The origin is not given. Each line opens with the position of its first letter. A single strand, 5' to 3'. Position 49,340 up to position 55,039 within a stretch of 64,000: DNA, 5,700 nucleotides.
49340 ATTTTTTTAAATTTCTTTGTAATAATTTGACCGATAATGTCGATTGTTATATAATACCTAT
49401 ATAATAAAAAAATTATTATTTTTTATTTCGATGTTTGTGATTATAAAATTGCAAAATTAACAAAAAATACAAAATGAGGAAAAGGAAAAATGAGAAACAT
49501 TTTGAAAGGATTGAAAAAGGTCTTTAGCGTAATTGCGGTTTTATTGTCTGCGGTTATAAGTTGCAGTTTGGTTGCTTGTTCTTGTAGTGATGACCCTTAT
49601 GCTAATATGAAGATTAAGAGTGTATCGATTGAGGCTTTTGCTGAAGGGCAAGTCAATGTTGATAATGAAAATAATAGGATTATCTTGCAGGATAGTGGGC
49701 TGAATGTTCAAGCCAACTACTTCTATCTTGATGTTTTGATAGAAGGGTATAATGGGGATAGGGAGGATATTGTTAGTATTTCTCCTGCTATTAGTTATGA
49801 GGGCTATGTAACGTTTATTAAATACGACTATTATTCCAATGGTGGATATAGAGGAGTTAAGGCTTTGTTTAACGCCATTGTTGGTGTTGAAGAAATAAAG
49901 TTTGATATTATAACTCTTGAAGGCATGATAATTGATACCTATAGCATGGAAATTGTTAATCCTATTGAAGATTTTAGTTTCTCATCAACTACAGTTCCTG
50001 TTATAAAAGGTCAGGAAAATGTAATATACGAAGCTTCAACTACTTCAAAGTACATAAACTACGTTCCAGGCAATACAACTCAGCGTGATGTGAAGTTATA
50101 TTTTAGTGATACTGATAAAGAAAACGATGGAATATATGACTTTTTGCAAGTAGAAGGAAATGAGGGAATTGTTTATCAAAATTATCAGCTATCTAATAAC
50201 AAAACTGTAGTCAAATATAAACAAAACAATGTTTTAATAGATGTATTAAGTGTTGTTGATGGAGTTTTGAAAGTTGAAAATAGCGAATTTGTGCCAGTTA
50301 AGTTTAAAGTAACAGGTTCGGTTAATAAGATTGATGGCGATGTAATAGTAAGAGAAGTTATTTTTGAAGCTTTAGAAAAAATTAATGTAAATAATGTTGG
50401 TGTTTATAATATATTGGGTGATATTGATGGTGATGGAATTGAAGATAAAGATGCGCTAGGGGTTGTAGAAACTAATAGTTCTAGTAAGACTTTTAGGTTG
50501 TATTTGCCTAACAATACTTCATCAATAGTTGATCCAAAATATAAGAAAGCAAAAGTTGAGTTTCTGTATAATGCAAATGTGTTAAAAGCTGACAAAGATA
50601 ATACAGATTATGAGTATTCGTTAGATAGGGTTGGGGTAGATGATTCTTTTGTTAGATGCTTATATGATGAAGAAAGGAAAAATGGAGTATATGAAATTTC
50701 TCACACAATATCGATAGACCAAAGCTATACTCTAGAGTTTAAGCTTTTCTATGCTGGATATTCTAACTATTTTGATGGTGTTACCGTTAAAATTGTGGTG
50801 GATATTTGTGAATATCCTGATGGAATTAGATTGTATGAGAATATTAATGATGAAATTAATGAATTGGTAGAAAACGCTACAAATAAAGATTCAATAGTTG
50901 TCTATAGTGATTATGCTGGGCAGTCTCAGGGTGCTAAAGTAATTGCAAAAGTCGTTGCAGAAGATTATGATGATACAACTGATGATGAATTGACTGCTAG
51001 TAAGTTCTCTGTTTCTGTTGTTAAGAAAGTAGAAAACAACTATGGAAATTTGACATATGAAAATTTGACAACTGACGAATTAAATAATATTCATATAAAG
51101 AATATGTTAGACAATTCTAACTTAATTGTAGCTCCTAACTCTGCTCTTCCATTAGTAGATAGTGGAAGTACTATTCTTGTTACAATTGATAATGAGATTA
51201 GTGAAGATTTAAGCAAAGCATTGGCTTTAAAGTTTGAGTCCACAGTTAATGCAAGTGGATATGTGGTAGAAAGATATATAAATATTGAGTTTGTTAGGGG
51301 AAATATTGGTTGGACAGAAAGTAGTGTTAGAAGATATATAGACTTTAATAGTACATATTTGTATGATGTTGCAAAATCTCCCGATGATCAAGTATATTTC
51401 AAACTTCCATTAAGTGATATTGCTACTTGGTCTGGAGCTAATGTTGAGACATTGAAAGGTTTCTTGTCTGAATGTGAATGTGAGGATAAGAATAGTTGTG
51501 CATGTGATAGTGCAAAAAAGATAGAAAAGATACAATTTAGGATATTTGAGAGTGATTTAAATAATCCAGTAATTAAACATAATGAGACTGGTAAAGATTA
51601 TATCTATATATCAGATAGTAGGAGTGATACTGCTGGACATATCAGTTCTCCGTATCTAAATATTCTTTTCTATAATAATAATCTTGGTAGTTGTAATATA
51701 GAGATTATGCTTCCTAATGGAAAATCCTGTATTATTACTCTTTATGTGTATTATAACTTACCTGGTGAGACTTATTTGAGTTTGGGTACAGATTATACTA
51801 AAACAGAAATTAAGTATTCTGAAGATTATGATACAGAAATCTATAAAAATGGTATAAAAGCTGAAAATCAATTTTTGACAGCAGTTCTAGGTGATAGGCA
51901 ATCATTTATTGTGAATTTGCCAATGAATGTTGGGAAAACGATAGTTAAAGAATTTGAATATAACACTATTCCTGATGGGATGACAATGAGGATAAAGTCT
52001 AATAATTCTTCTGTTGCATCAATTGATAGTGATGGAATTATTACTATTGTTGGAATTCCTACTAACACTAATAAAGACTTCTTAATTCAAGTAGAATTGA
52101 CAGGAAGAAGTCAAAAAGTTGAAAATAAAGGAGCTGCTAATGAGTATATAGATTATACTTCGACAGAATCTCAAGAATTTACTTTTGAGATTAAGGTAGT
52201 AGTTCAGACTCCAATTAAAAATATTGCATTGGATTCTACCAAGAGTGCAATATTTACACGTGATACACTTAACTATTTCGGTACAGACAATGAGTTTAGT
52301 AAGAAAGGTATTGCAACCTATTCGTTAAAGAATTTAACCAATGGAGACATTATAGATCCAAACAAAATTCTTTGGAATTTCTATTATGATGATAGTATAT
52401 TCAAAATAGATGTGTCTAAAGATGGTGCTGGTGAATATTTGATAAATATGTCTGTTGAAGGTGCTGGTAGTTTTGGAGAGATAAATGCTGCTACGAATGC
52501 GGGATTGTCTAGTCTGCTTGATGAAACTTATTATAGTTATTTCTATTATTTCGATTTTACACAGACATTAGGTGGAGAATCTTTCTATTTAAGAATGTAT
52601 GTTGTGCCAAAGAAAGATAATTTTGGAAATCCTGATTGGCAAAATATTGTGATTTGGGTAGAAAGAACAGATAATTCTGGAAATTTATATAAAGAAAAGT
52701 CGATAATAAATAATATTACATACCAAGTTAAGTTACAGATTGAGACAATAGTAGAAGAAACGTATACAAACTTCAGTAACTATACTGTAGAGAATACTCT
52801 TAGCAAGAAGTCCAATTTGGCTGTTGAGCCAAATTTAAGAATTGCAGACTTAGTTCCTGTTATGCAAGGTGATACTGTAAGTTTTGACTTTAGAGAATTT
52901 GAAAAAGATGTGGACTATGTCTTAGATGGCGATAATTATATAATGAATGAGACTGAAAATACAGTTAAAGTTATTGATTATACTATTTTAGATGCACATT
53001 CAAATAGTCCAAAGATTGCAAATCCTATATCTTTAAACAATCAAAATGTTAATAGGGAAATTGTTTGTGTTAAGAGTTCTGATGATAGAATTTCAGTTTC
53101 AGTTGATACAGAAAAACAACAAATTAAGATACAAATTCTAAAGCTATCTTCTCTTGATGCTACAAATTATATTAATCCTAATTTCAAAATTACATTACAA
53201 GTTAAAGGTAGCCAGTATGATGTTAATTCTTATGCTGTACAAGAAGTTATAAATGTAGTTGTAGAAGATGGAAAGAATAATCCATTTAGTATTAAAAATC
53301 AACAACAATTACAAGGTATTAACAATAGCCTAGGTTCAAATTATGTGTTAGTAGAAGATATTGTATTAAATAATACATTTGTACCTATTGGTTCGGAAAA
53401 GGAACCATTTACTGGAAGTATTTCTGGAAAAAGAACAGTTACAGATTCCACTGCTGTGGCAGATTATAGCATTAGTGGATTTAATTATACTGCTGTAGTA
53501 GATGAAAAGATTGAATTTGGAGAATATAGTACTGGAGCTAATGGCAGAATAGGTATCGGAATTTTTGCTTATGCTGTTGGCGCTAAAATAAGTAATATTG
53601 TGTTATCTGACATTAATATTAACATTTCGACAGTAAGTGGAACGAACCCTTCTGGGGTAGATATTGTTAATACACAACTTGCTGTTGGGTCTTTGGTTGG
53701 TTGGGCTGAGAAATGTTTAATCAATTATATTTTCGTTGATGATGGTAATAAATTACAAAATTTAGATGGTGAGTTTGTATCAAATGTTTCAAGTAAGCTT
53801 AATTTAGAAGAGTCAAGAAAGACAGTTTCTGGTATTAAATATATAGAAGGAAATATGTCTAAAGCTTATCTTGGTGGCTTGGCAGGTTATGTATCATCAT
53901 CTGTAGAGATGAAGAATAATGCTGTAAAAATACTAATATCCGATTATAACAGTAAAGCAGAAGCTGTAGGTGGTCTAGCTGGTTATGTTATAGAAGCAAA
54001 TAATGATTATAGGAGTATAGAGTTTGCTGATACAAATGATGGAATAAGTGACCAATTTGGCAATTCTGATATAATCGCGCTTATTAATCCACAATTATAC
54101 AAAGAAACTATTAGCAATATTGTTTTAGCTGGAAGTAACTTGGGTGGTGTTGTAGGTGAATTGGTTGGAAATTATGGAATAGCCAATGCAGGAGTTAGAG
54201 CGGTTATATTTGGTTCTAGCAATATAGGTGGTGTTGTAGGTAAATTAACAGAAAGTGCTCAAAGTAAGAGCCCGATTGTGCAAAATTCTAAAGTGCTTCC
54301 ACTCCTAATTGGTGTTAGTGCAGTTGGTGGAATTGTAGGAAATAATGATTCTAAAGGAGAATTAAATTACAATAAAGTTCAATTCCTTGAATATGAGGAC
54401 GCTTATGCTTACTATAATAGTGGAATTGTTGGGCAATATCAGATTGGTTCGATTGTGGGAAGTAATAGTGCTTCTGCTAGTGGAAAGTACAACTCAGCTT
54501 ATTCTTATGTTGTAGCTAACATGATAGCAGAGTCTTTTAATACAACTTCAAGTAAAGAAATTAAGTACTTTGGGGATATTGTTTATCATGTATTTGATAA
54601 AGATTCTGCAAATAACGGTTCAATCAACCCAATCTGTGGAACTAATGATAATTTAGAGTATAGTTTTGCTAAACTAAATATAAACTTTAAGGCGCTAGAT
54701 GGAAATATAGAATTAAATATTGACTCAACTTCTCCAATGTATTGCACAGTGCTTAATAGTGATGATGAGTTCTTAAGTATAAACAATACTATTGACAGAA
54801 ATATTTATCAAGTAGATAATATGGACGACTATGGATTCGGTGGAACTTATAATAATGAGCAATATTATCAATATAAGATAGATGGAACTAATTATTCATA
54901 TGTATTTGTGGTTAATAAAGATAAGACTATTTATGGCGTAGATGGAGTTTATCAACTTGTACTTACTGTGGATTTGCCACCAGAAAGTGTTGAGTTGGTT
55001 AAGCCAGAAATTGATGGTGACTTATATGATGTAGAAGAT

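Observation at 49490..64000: Second giant gene absent from the ORF track: a lipoprotein ORF of at least 4,837 codons running off the window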

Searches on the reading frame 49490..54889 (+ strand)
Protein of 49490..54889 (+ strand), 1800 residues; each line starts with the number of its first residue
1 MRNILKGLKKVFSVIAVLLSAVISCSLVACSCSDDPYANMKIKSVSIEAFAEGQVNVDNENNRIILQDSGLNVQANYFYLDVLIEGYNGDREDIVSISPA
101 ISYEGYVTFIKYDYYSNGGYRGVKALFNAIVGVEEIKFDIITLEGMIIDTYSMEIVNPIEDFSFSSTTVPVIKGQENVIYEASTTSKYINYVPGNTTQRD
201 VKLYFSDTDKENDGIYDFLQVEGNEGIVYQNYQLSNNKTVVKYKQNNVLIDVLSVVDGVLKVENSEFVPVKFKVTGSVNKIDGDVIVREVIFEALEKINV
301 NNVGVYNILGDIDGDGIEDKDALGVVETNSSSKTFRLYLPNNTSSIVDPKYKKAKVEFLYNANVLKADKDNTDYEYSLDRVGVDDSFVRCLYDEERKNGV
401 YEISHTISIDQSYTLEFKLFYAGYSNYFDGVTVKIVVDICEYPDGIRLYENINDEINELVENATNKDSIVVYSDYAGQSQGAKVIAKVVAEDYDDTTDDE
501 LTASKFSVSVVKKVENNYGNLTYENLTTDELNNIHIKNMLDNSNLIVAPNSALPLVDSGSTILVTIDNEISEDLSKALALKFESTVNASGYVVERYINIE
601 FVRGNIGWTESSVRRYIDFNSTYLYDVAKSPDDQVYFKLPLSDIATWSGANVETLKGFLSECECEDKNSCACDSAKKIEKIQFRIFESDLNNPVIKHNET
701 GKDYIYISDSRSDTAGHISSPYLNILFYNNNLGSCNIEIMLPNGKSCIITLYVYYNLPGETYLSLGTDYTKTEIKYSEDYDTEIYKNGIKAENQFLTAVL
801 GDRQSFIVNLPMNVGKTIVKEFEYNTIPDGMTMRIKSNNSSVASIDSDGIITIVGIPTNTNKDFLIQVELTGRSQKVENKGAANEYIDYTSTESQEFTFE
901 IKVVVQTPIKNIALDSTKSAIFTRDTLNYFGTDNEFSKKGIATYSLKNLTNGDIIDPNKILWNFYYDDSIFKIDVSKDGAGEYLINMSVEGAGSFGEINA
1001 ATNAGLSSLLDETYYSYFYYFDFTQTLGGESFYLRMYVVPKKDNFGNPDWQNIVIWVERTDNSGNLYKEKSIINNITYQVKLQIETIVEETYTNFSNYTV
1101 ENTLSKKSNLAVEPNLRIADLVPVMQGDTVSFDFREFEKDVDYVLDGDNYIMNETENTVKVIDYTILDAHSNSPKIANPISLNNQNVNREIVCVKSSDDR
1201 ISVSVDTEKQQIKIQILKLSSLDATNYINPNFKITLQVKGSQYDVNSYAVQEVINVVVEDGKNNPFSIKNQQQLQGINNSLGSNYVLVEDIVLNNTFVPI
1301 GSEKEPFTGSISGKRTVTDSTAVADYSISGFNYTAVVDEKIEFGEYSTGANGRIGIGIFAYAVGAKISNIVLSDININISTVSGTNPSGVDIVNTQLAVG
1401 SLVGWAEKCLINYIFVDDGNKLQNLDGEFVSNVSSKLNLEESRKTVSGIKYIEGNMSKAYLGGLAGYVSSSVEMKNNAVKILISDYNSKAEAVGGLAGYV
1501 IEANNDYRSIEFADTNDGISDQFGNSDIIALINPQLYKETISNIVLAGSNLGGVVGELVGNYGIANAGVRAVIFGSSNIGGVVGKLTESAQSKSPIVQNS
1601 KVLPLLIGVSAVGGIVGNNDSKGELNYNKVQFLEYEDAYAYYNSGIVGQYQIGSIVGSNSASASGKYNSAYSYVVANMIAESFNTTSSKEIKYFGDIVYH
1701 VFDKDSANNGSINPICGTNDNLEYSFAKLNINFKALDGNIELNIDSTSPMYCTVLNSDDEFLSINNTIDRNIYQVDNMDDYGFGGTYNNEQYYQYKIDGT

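Call 53: find_related_loci(query=A4, collection=genome_contigs, flank=10000)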
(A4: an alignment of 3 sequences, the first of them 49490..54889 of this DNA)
Query A4 (1800 aa) in genome_contigs; peptide patterns used: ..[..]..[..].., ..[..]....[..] (x = any residue, [..] = any of these).
112 stretches matched a pattern; 2 encode a relative of the query (tblastn E <= 1e-3); 2 distinct loci.
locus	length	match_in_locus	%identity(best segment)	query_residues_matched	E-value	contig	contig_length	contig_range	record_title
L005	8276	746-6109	33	1-1795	0e+0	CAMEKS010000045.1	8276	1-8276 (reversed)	MAG: uncultured Clostridia bacterium isolate SRR15057924_bin.4_metaWRAP_v1.3_MAG genome assembly, contig: ERZ10407652.45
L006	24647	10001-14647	26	5-1698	3e-21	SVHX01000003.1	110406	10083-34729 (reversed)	MAG: Clostridiales bacterium isolate SIG395 NODE_4240_length_110406_cov_3.575558, whole genome shotgun sequence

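Call 57: find_homologous_proteins(query=L006:20579-24646:+, max_evalue=0.001)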
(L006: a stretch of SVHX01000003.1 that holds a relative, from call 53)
Query L006:20579-24646:+ (1356 aa): 3 proteins with E <= 0.001 among 8000 candidates.
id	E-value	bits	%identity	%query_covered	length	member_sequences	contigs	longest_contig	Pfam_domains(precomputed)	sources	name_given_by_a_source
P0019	2.3e-82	296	35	44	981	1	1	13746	PF07581.18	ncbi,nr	ncbi:MAG: hypothetical protein J6V40_04790, partial [Clostridia bacterium]|nr:hypothetical protein [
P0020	1.1e-14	72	26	45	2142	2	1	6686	PF07581.18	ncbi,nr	ncbi:MAG: hypothetical protein IJW82_02435 [Clostridia bacterium]|nr:hypothetical protein [Clostridi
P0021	1.7e-8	51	29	14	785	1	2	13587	PF07581.18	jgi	-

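Call 58: find_encoding_contigs(protein=P0019, flank=10000, max_places=3)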
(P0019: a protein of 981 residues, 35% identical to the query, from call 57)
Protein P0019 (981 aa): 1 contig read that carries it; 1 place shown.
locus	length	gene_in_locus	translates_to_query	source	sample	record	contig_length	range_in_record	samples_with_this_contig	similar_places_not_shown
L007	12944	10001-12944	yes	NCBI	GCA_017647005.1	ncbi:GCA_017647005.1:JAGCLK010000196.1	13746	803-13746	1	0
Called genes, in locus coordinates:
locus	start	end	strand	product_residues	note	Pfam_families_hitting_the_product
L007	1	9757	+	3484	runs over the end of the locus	-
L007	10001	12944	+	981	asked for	PF07581:Glug (faint)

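Call 59: find_encoding_contigs(protein=P0020, flank=10000, max_places=3)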
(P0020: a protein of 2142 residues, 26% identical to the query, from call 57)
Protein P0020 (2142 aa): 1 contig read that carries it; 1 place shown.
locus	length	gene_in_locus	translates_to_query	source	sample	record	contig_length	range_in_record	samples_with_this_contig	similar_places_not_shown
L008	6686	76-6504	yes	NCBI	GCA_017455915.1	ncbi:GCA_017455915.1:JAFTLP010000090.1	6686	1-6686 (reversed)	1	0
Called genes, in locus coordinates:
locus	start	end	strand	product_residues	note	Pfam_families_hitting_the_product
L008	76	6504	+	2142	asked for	PF07581:Glug (faint)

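Call 60: search_protein_families(library=pfam, proteins=[P0020, P0019], max_evalue=0.01)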
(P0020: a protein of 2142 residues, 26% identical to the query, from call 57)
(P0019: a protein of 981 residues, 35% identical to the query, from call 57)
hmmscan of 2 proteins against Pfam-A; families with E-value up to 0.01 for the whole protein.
P0020 (2142 aa): 1 family
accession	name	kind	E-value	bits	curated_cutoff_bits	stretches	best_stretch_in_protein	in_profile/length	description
PF07581.17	Glug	-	3e-06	27.7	20.5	1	1556-1582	1-28/28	The GLUG motif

P0019 (981 aa): 1 family
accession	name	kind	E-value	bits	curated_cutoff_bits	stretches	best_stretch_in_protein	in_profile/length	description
PF07581.17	Glug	-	9.6e-06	26.1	20.5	0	646-664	3-22/28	The GLUG motif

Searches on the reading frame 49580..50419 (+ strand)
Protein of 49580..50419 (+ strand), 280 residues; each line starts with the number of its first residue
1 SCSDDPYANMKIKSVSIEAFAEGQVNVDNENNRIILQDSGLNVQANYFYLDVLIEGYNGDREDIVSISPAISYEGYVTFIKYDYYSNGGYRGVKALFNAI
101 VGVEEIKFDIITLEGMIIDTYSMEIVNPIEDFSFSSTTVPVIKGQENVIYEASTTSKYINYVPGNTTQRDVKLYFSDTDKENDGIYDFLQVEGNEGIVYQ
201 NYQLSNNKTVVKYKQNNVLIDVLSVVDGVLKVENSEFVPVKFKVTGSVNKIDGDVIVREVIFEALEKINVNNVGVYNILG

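Call 71: predict_structure(alignment_id=A5)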
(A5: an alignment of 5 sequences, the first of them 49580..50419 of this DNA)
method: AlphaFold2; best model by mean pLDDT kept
length: 280 residues; sequences in the alignment: 5
mean_pLDDT: 71.8   pTM: 0.67
mean pLDDT of the five models: 71.8, 70.9, 70.3, 68.2, 57.4
residues with pLDDT >= 90: 71; 70-90: 97; 50-70: 54; < 50: 58
segments of 3 or more residues with pLDDT < 50: 143-154, 186-208, 267-280
pLDDT, mean of each block of 10 residues (from residue 1): 71 94 88 86 89 88 86 92 89 94 92 87 92 80 44 57 82 59 49 42 42 56 53 55 77 83 57 26
secondary structure, 60 per line:
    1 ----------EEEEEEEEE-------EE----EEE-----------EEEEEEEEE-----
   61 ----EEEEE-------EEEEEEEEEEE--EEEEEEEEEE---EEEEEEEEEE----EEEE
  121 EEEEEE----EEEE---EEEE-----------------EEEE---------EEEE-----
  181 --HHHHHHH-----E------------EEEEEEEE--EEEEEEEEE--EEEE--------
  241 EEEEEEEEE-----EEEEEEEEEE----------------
elements in order: E11-19 E33-35 E47-55 E65-69 E77-87 E90-99 E103-112 E117-126 E131-134 E138-141 E159-162 E172-175 H183-189 E208-215 E218-226 E229-232 E241-249 E255-264

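Call 74: fold_search(model_id=the predicted structure, library=pdb)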
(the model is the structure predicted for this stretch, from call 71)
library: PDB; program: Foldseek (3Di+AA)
matches with E <= 10: 1952; with E <= 0.001: 21
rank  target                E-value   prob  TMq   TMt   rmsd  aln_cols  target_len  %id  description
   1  5fty_B                3.0e-07  1.00  0.25  0.28  16.1       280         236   12  Structure of surface layer protein SbsC, domains 6-7 (monoclinic form) (released 2017-02-22)
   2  4uj8_C                4.8e-07  1.00  0.25  0.29  16.7       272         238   12  Structure of surface layer protein SbsC, domains 6-7 (released 2016-04-27)
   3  4uj8_A                9.8e-07  1.00  0.25  0.29  16.3       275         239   13  Structure of surface layer protein SbsC, domains 6-7 (released 2016-04-27)
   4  4uj8_D                1.3e-06  1.00  0.25  0.28  15.8       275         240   12  Structure of surface layer protein SbsC, domains 6-7 (released 2016-04-27)
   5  5fty_A                6.2e-06  1.00  0.24  0.28  15.9       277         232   13  Structure of surface layer protein SbsC, domains 6-7 (monoclinic form) (released 2017-02-22)
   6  5ftx                  3.3e-05  1.00  0.26  0.13  15.7       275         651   10  Structure of surface layer protein SbsC, domains 4-9 (released 2017-02-22)
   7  2f8v_A                5.2e-05  1.00  0.23  0.30  14.7       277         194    9  Structure of full length telethonin in complex with the N-terminus of titin (released 2006-06-27)
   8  5j5j_A                5.9e-05  0.87  0.20  0.11  25.1       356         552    8  Crystal structure of a chimera of human Desmocollin-2 EC1 and human Desmoglein-2 EC2-EC5 (released 2016-06-22)
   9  1ya5_A                1.9e-04  0.98  0.22  0.29  15.4       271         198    9  Crystal structure of the titin domains z1z2 in complex with telethonin (released 2005-12-20)
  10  6sdb_B                3.9e-04  0.96  0.21  0.28  12.3       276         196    8  Chimeric titin Z1Z2 functionalized with a KLER exogenous peptide from decorin (released 2019-09-18)
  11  2f8v_D                4.2e-04  0.94  0.21  0.27  15.3       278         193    9  Structure of full length telethonin in complex with the N-terminus of titin (released 2006-06-27)
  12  4wrl_A                4.2e-04  0.75  0.21  0.21  21.3       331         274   10  Structure of the human CSF-1:CSF-1R complex (released 2015-08-12)
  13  5erp_A                4.4e-04  0.85  0.21  0.14  19.8       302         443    7  Crystal structure of human Desmocollin-2 ectodomain fragment EC2-5 (released 2016-06-15)
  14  1ya5_B                6.2e-04  0.89  0.20  0.26  15.1       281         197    9  Crystal structure of the titin domains z1z2 in complex with telethonin (released 2005-12-20)
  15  5mza_B                6.9e-04  0.93  0.25  0.33  11.8       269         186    7  The DBLb domain of PF11_0521 PfEMP1 bound to human ICAM-1 (released 2017-03-22)
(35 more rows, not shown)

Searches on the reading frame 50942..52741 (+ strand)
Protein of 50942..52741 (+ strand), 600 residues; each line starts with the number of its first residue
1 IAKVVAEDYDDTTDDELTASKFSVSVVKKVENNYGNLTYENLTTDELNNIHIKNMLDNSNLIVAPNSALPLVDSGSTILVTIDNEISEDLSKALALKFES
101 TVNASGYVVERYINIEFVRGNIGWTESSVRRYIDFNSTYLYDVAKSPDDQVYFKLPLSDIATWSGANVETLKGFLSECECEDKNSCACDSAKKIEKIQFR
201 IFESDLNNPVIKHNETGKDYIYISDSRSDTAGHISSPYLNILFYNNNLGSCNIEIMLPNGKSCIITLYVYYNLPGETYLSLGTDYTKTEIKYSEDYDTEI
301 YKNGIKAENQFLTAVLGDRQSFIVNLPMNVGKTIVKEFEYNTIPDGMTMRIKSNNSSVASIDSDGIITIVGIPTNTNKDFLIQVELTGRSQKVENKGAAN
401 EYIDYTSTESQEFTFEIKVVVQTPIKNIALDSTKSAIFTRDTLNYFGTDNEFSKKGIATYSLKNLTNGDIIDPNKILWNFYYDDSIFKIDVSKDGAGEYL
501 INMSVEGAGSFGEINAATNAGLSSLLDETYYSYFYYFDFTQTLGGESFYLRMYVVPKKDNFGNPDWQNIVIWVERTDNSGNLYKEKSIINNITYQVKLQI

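Call 11: search_protein_families(library=pfam, proteins=[window:50942-52741:+], max_evalue=10)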
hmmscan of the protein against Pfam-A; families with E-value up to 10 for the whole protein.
window:50942-52741:+ (600 aa): 1 family
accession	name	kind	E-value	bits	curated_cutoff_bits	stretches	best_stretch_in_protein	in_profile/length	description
PF15888.10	FOG_N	-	0.023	15.7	27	1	374-428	29-86/111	Folded gastrulation N-terminus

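Call 81: search_protein_families(library=phrogs, proteins=[window:50942-52741:+], max_evalue=0.01)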
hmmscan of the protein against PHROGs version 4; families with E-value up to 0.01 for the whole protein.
window:50942-52741:+ (600 aa): 1 family
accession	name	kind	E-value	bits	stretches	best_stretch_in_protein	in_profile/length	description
phrog_19074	-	unknown function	0.0032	16.4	1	341-438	1093-1190/1384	-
